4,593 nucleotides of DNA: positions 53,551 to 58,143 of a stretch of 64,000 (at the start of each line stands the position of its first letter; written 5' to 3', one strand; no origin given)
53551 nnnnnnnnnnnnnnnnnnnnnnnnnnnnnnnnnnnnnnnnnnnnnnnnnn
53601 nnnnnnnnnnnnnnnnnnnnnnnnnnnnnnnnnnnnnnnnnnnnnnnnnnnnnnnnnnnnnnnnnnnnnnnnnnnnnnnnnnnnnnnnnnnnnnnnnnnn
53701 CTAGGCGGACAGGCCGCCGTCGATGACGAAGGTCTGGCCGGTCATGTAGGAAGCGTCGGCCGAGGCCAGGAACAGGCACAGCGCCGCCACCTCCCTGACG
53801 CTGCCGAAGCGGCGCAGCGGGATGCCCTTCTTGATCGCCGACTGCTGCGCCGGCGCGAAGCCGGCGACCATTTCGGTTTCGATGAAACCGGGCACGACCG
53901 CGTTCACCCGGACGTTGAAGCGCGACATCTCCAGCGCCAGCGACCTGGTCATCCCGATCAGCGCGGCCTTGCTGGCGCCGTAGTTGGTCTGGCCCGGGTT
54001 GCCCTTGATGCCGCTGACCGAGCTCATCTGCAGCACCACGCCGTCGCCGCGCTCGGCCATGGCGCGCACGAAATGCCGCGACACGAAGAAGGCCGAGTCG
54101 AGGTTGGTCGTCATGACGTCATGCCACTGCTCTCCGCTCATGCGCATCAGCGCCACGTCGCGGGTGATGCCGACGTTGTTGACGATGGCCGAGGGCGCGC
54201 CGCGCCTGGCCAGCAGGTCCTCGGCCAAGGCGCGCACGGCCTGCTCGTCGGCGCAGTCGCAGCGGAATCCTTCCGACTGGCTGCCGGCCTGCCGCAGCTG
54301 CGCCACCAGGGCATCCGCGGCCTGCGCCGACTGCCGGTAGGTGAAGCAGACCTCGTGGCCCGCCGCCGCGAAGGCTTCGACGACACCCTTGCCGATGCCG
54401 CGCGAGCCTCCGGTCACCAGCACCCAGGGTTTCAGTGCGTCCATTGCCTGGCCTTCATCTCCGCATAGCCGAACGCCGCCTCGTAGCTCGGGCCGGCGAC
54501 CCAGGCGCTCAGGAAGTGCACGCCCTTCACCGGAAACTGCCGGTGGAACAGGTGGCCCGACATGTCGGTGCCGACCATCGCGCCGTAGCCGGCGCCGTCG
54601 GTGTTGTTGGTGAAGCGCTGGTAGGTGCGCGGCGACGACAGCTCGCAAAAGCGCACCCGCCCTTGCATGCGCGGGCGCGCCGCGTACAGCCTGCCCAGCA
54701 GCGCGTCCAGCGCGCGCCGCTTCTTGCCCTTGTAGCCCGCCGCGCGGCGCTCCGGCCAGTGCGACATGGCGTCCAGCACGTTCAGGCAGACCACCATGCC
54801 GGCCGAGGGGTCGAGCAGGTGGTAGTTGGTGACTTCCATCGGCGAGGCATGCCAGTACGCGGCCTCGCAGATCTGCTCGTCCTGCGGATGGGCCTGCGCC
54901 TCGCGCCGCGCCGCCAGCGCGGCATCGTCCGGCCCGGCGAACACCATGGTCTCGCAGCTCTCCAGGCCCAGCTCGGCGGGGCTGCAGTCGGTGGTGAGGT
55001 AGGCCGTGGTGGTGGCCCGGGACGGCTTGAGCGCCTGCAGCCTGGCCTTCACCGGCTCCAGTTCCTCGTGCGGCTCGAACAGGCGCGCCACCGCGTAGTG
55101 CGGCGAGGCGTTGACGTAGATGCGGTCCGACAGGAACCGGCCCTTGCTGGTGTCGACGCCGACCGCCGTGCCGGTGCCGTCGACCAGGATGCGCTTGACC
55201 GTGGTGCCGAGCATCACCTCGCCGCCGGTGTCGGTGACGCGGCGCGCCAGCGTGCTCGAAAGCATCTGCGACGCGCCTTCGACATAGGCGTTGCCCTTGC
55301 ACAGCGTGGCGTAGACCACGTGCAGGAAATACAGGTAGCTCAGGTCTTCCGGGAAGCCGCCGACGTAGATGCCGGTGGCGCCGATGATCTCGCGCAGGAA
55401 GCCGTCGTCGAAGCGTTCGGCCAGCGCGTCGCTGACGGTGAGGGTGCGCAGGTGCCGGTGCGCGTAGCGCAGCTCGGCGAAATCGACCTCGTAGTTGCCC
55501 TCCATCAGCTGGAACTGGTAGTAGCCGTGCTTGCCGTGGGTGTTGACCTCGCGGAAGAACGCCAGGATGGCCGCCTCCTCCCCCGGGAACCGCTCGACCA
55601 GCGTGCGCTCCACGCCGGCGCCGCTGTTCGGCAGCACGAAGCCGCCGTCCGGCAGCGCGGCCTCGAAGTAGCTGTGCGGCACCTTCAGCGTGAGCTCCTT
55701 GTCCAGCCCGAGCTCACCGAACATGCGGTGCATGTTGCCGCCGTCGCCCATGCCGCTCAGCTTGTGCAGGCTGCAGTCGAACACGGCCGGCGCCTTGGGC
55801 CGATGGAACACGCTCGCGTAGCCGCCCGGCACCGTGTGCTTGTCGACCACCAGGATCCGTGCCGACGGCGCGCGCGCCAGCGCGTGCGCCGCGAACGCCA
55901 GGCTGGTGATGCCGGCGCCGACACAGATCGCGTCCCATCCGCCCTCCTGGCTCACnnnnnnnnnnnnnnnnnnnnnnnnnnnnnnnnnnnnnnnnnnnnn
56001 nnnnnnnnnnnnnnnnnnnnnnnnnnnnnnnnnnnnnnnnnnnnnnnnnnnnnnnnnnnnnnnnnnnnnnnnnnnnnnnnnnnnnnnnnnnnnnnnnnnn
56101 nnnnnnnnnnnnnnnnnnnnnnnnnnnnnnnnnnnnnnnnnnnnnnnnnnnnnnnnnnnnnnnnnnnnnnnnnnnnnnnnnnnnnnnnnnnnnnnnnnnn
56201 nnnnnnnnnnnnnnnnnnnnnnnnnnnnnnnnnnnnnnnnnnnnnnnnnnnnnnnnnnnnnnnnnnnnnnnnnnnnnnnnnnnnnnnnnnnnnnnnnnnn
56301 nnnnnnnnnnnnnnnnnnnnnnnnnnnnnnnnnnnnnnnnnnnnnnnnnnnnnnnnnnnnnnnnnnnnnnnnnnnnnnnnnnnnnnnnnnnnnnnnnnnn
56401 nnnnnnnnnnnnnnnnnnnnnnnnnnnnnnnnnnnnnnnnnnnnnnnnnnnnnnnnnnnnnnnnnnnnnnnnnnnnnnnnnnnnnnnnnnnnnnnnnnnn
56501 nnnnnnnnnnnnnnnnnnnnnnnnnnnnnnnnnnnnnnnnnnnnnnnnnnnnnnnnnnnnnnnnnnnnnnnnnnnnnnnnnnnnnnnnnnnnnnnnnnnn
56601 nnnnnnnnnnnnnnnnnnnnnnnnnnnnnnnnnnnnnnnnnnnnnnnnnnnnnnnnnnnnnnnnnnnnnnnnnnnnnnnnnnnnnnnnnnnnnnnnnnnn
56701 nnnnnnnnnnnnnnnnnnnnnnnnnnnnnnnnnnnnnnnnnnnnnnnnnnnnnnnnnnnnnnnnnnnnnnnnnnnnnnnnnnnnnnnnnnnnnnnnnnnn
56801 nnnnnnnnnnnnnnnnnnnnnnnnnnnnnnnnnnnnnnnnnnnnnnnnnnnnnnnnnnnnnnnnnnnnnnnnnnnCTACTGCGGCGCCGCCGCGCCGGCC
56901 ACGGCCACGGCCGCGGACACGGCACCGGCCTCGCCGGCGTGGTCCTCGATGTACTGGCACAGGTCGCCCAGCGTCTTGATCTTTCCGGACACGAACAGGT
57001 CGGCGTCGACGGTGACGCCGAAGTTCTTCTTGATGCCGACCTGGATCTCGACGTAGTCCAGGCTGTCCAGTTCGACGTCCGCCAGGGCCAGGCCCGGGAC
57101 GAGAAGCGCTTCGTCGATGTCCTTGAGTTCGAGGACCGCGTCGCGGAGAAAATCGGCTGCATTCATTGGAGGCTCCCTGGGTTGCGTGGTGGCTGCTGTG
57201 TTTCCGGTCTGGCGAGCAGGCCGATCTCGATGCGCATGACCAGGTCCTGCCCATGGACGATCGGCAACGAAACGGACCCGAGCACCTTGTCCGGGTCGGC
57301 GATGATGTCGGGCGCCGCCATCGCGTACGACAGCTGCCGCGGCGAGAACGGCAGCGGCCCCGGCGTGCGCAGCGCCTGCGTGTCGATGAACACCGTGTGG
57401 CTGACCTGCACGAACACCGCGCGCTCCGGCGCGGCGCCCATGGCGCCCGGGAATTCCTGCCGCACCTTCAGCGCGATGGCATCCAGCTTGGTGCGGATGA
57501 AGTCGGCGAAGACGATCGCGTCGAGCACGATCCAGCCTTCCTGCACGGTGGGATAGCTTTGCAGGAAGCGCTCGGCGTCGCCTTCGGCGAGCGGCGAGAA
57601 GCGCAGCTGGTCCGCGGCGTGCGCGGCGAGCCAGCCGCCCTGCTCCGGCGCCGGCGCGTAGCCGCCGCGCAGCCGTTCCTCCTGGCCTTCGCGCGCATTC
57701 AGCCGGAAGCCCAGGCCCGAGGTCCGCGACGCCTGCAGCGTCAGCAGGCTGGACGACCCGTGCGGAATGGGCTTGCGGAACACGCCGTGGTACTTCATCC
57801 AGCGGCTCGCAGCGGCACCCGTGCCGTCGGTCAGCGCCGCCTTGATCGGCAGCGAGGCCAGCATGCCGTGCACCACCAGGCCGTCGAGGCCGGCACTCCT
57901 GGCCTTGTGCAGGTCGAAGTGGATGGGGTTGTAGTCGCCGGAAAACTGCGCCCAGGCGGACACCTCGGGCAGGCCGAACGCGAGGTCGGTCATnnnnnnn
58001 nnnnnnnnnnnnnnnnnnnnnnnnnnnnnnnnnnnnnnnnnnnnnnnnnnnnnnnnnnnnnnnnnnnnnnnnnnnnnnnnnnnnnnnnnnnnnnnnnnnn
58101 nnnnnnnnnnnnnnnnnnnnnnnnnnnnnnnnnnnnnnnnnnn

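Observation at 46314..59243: Candidate new system: 15-gene discrete KS/ACP cluster with an AurF-type diiron oxygenase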

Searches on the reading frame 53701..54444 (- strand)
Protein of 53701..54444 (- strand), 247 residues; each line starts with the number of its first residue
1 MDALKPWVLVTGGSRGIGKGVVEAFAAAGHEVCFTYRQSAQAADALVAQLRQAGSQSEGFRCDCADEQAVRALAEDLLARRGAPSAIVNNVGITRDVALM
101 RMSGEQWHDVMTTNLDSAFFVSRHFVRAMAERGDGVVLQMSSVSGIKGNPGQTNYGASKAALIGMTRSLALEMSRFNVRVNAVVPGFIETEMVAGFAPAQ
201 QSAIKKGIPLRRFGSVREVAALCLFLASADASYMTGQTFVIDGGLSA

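Call 6: search_protein_families(library=pfam, proteins=[window:53701-54444:-], max_evalue=0.01)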
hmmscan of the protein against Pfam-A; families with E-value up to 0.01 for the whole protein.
window:53701-54444:- (247 aa): 5 families
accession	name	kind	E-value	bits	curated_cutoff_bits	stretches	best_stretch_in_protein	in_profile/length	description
PF13561.12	adh_short_C2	-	3.7e-63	213.7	27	1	15-246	6-236/236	Enoyl-(Acyl carrier protein) reductase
PF00106.31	adh_short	-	2.4e-51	174.4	26.6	1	7-196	2-190/195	short chain dehydrogenase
PF08659.16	KR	-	2.5e-19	70.3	22.6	1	8-165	3-159/180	KR domain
PF23441.1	SDR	-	1.8e-09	37.8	27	1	8-193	10-199/258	SDR-like rossmann domain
PF01370.27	Epimerase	-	1e-07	32.1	20.9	1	8-240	1-238/240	NAD dependent epimerase/dehydratase family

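Call 10: search_protein_families(library=ncbifam, proteins=[window:53701-54444:-], max_evalue=0.001)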
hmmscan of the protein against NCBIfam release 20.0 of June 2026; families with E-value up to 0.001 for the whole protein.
window:53701-54444:- (247 aa): 233 families (the best 25 are shown)
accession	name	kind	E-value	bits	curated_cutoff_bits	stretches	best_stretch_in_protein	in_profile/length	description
TIGR01830.1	3oxo_ACP_reduc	equivalog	5e-80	268.6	297.75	1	8-245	1-238/239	3-oxoacyl-[acyl-carrier-protein] reductase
NF009466.0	PRK12826.1-2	subfamily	2.7e-75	253.1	222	1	8-245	6-244/248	3-oxoacyl-ACP reductase FabG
NF004197.0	PRK05653.1-1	equivalog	8e-73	245.1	332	1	8-245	10-246/249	3-oxoacyl-ACP reductase FabG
NF004200.0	PRK05653.1-5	equivalog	3.2e-68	229.9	273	1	8-245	5-241/242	3-oxoacyl-ACP reductase FabG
NF053542.1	FlxB_rubin_SDR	equivalog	2.5e-67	227.1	340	1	7-245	2-239/239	flexirubin biosynthesis SDR family reductase FlxB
TIGR01829.1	AcAcCoA_reduct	subfamily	7.9e-66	222.2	302.1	1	9-245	4-240/242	acetoacetyl-CoA reductase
NF004198.0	PRK05653.1-3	equivalog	1.6e-65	221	296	1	8-245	10-246/248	3-oxoacyl-ACP reductase FabG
NF004199.0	PRK05653.1-4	equivalog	6.4e-65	219.2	301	1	8-245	8-245/247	3-oxoacyl-ACP reductase FabG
NF005559.1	PRK07231.1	subfamily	1.3e-63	214.8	215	1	8-246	7-248/249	glucose 1-dehydrogenase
NF009464.0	PRK12824.1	subfamily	8.7e-63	212.2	269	1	8-245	5-242/245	3-oxoacyl-ACP reductase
TIGR01831.1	fabG_rel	equivalog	4e-61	206.4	338.85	1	8-245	1-238/239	3-ketoacyl-ACP reductase FabG2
NF009468.0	PRK12826.1-4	equivalog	9.7e-59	199.1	318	1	7-244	9-246/256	SDR family oxidoreductase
NF004202.0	PRK05653.2-2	equivalog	1.2e-58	198.7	333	1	8-244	10-246/259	3-oxoacyl-ACP reductase FabG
NF006070.0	PRK08213.1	subfamily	3.3e-58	197.2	279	1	9-247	16-258/259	gluconate 5-dehydrogenase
NF040605.2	mycolic_FabG1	exception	8.7e-56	189.4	420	1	8-245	4-229/233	3-oxoacyl-ACP reductase FabG1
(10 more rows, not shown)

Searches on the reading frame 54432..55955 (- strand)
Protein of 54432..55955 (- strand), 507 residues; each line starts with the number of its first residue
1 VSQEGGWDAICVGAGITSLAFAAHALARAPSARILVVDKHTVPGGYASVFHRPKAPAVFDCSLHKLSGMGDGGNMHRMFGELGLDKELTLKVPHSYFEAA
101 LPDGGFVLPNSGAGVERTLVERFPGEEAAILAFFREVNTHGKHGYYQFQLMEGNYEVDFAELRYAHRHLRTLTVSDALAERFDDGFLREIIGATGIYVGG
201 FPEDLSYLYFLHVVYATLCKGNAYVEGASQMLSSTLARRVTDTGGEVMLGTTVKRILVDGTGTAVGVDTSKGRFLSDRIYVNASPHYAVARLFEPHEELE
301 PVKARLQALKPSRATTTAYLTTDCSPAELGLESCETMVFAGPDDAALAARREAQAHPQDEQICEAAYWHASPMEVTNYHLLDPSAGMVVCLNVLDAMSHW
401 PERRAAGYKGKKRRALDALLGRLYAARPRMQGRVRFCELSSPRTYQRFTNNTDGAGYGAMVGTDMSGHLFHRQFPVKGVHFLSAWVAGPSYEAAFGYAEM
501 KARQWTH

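Call 6: search_protein_families(library=pfam, proteins=[window:54432-55955:-], max_evalue=0.01)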
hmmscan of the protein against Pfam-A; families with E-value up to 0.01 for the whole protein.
window:54432-55955:- (507 aa): 2 families
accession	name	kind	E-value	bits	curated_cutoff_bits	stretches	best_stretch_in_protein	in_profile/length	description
PF13450.12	NAD_binding_8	-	1.2e-10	42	21.9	1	12-82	2-68/68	NAD(P)-binding Rossmann-like domain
PF01266.30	DAO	-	4e-08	33.6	27.9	1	231-314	150-236/353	FAD dependent oxidoreductase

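Call 10: search_protein_families(library=ncbifam, proteins=[window:54432-55955:-], max_evalue=0.001)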
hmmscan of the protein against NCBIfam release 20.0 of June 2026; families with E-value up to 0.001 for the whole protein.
window:54432-55955:- (507 aa): 9 families
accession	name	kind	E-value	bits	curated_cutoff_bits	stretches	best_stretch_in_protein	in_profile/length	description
TIGR02730.1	carot_isom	equivalog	5.6e-16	58.4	586.9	2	7-80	1-70/493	carotenoid isomerase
TIGR02733.1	desat_CrtD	equivalog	1.3e-15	57.1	549.7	1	10-85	5-76/492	C-3',4' desaturase CrtD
TIGR02734.1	crtI_fam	subfamily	9.8e-15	54.2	238.1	1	9-322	1-310/504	phytoene desaturase family protein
NF045637.1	carotdesatCrtDProt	equivalog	7.3e-11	41.3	580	1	171-286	165-278/485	1-hydroxycarotenoid 3,4-desaturase CrtD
NF058655.1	CrtID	equivalog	1.4e-10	40.7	640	1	124-297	112-286/478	bifunctional phytoene desaturase/3,4-desaturase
TIGR03467.1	HpnE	equivalog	2.7e-09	36.9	283.05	1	227-326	205-298/430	hydroxysqualene dehydroxylase HpnE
NF045689.1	BCarotKetCrtO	equivalog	3.8e-08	32.3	1000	1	175-273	188-285/563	beta-carotene ketolase CrtO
NF005560.0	PRK07233.1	equivalog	2.5e-06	26.6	252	0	223-293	192-260/435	hypothetical protein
NF008726.1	PRK11728.1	equivalog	0.00023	20.1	299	0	8-42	2-36/389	L-2-hydroxyglutarate oxidase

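Call 40: search_solved_structures(query=window:54432-55955:-, max_evalue=0.01)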
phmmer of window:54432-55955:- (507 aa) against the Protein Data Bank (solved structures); distinct sequences matched with E-value up to 0.01: 1.
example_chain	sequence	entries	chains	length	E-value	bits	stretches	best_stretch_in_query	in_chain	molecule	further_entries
4dgk_A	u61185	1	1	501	0.0015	20.8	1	11-315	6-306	Phytoene dehydrogenase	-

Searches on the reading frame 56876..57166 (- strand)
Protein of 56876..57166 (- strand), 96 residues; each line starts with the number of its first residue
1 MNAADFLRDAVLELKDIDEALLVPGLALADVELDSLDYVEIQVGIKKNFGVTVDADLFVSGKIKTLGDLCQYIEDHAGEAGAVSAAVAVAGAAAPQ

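Call 6: search_protein_families(library=pfam, proteins=[window:56876-57166:-], max_evalue=0.01)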
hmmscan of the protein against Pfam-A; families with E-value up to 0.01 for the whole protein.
window:56876-57166:- (96 aa): 1 family
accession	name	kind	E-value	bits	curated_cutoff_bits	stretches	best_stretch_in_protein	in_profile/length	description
PF00550.31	PP-binding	-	4e-07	30.6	20.8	1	6-73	2-67/67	Phosphopantetheine attachment site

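Call 10: search_protein_families(library=ncbifam, proteins=[window:56876-57166:-], max_evalue=0.001)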
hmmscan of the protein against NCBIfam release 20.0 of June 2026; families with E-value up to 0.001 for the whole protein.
window:56876-57166:- (96 aa): 10 families
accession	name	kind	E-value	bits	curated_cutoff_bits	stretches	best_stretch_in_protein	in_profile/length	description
NF058660.1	cispen_ACP_AmcB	equivalog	6e-08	32.8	80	1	30-75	32-77/80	cispentacin biosynthesis acyl carrier protein AmcB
NF002150.0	PRK00982.1-4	subfamily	1.1e-06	28.7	66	1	9-77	12-79/80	acyl carrier protein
NF002148.0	PRK00982.1-2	subfamily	2.2e-06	27.4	71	1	29-76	32-77/79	acyl carrier protein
TIGR00517.1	acyl_carrier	equivalog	3.5e-06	26.8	70.45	1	28-76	30-76/77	acyl carrier protein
NF040636.1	AcpM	exception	6.6e-06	26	146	1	28-86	32-88/93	meromycolate extension acyl carrier protein AcpM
NF002151.0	PRK00982.1-5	equivalog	1.5e-05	25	92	1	9-77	10-77/78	acyl carrier protein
NF002147.0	PRK00982.1-1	equivalog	3.1e-05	23.7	84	1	29-77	35-81/83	acyl carrier protein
NF005079.0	PRK06508.1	equivalog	0.00012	22.4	83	1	8-55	9-57/93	acyl carrier protein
NF003757.0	PRK05350.1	equivalog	0.00023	21.3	65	1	7-75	11-78/83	acyl carrier protein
NF006617.0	PRK09184.1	subfamily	0.00031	20.7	70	1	12-76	26-93/96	phosphopantetheine-binding protein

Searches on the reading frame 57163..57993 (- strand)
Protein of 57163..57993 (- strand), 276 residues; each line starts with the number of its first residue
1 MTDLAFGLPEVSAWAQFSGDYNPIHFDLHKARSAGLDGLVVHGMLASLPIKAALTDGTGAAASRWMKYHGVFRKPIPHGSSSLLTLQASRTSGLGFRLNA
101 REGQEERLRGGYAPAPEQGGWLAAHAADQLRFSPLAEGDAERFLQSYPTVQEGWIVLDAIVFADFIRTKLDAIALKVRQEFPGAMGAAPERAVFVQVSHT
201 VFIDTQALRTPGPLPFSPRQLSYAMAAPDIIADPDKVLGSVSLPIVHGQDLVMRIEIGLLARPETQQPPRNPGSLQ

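Call 6: search_protein_families(library=pfam, proteins=[window:57163-57993:-], max_evalue=0.01)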
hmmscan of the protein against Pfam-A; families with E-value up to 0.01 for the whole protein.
window:57163-57993:- (276 aa): 1 family
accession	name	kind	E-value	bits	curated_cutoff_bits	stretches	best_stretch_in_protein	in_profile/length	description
PF01575.25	MaoC_dehydratas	-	9.3e-10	38.6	27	1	13-81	25-94/123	MaoC like domain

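Call 10: search_protein_families(library=ncbifam, proteins=[window:57163-57993:-], max_evalue=0.001)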
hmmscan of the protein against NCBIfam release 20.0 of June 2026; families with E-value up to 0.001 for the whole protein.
window:57163-57993:- (276 aa): 3 families
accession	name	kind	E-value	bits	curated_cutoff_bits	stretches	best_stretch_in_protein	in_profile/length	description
NF010246.0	PRK13693.1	equivalog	1.3e-06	28.4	203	1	12-46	28-62/142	(3R)-hydroxyacyl-ACP dehydratase subunit HadB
NF040620.1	fused_HadA_HadB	exception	1.5e-06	27.9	350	1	14-46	220-252/329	fused (3R)-hydroxyacyl-ACP dehydratase subunits HadA/HadB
NF006045.0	PRK08190.1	subfamily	0.00045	19.2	282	1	10-80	30-100/467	bifunctional enoyl-CoA hydratase/phosphate acetyltransferase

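Call 65: search_solved_structures(query=window:57163-57993:-, max_evalue=0.01)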
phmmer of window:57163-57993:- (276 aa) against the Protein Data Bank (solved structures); distinct sequences matched with E-value up to 0.01: 23.
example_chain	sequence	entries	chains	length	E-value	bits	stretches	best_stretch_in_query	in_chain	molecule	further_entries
5i7n_A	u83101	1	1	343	2.5e-05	27.1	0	13-46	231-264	MaoC-like dehydratase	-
1iq6_A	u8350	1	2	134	0.0001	25.1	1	5-55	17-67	(R)-SPECIFIC ENOYL-COA HYDRATASE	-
2b3m_A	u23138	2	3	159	0.00017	24.4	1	11-59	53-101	hypothetical protein AF1124 | putative dehydratase AF1124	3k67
4v12_A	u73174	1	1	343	0.00018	24.2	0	14-46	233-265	MAOC LIKE DOMAIN PROTEIN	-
4rv2_B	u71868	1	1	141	0.00029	23.6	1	13-59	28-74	MaoC family protein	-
6ql5_G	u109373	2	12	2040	0.00039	23.2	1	13-61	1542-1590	Fatty acid synthase subunit beta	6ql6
9d4a_A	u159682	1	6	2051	0.00039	23.2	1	13-61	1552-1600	Fatty acid synthase subunit beta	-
2uv8_G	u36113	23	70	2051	0.00039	23.2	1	13-61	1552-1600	FATTY ACID SYNTHASE SUBUNIT BETA (FAS1) | FATTY ACID SYNTHASE SUBUNIT BETA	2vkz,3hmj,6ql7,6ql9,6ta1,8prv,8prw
9pqz_G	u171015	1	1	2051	0.00039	23.2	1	13-61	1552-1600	Fatty acid synthase subunit beta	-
6wc7_G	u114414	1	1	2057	0.00039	23.2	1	13-61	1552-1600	Fatty acid synthase subunit beta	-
6u5t_G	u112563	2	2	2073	0.00039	23.1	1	13-61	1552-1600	Fatty acid synthase subunit beta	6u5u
4v8v_A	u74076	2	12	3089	0.00045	22.9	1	3-57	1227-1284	TYPE-I FATTY ACID SYNTHASE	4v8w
9pqx_A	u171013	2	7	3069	0.0005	22.8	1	12-60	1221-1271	3-oxoacyl-ACP synthase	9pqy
9pqy_B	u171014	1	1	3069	0.0005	22.8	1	12-60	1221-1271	Fatty acid synthase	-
6gjc_A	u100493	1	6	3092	0.00051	22.8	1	12-60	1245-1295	Fatty acid synthase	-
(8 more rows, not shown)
